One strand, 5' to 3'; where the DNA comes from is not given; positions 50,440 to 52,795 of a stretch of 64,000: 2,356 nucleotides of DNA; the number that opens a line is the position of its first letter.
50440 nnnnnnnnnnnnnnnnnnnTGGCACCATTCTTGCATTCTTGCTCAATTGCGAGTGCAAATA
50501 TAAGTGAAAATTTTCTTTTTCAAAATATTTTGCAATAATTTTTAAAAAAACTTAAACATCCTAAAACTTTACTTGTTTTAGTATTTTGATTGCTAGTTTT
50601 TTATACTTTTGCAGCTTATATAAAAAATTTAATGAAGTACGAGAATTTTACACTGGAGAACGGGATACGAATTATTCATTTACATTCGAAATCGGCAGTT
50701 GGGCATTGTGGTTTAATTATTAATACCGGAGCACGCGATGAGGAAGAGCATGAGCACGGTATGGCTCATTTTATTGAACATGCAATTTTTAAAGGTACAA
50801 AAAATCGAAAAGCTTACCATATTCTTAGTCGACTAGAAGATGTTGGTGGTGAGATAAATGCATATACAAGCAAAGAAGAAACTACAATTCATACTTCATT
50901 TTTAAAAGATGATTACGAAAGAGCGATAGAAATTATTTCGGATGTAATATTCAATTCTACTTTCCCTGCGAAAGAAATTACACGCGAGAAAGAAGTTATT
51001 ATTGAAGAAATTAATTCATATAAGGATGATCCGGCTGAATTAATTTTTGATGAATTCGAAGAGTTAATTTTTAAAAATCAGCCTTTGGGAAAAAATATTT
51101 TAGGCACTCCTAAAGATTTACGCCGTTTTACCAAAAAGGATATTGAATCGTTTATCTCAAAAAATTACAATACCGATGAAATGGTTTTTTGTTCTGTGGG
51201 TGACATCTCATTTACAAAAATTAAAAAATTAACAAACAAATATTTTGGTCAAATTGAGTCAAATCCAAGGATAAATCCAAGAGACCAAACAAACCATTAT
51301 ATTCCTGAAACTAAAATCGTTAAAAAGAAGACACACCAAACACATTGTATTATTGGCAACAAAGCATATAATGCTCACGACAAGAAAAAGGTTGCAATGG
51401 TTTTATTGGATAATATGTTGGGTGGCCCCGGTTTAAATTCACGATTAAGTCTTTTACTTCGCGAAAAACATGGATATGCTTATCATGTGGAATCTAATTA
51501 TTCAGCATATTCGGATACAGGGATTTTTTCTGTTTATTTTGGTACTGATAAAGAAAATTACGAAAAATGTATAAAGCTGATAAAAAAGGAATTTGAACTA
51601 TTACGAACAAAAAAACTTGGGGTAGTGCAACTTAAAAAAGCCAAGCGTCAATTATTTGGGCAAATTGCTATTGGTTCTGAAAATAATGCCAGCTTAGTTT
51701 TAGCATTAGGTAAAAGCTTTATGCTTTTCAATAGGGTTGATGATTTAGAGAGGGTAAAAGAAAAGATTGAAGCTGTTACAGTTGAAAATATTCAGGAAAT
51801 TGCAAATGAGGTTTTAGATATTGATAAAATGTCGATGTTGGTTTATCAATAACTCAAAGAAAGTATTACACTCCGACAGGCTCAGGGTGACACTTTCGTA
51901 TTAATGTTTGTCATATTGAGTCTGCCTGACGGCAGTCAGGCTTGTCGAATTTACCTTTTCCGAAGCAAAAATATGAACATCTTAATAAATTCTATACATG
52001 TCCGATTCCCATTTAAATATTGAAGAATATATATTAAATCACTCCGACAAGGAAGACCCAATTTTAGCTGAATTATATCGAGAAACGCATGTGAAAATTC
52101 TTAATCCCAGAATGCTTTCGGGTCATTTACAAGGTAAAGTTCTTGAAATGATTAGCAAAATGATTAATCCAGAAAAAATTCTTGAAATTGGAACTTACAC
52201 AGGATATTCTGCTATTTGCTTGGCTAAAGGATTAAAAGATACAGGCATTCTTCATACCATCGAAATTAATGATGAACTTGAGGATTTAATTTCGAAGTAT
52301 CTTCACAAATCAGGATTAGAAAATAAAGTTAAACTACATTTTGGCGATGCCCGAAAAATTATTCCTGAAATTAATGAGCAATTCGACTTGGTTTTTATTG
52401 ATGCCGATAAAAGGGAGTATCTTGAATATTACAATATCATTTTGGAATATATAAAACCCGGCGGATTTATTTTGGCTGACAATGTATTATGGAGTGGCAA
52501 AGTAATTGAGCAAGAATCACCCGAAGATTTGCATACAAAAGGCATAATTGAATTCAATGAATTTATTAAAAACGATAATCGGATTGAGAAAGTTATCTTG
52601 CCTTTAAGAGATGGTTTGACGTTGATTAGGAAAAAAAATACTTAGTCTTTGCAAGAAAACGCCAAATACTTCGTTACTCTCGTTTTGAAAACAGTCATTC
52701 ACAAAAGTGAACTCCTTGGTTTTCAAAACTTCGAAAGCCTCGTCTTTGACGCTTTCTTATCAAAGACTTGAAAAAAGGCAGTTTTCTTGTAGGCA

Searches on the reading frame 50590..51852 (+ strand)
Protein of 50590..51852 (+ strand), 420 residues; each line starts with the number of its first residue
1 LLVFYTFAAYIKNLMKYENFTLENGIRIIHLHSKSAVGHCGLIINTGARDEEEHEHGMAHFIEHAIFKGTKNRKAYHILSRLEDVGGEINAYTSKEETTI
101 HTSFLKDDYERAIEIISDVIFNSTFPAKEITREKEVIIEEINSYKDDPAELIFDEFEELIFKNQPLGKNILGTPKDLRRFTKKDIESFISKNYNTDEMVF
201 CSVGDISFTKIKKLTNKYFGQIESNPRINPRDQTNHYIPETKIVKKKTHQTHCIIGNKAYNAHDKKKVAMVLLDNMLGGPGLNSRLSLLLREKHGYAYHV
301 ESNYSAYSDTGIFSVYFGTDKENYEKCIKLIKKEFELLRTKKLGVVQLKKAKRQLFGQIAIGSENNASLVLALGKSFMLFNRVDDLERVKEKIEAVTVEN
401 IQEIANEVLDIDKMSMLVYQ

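Call 47: search_protein_families(library=pfam, proteins=[window:50590-51852:+], max_evalue=0.001)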
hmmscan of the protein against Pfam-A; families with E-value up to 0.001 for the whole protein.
window:50590-51852:+ (420 aa): 2 families
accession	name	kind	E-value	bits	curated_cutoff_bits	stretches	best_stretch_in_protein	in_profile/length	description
PF05193.26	Peptidase_M16_C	-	2.4e-37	129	23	1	180-355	2-181/181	Peptidase M16 inactive domain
PF00675.25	Peptidase_M16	-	3e-34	118.5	22.3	1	34-173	9-148/149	Insulinase (Peptidase family M16)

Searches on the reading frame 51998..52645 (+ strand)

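Call 47: search_protein_families(library=pfam, proteins=[window:51998-52645:+], max_evalue=0.001)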
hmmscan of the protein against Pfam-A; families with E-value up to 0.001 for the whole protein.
window:51998-52645:+ (215 aa): 6 families
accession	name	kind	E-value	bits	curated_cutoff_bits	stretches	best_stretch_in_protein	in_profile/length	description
PF01596.23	Methyltransf_3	-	4.7e-55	186.5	22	1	15-213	3-204/204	O-methyltransferase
PF13578.12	Methyltransf_24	-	7.1e-18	65.9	26.3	1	62-163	1-105/105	Methyltransferase domain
PF01135.25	PCMT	-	6e-09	36.4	20.3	1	41-138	58-152/210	Protein-L-isoaspartate(D-aspartate) O-methyltransferase (PCMT)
PF13649.12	Methyltransf_25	-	3.1e-05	25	27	1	61-156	1-97/97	Methyltransferase domain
PF13847.12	Methyltransf_31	-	8.5e-05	22.7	27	1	59-164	5-113/145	Methyltransferase domain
PF05430.17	Methyltransf_30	-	0.00023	21.5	22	0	108-136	30-58/124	S-adenosyl-L-methionine-dependent methyltransferase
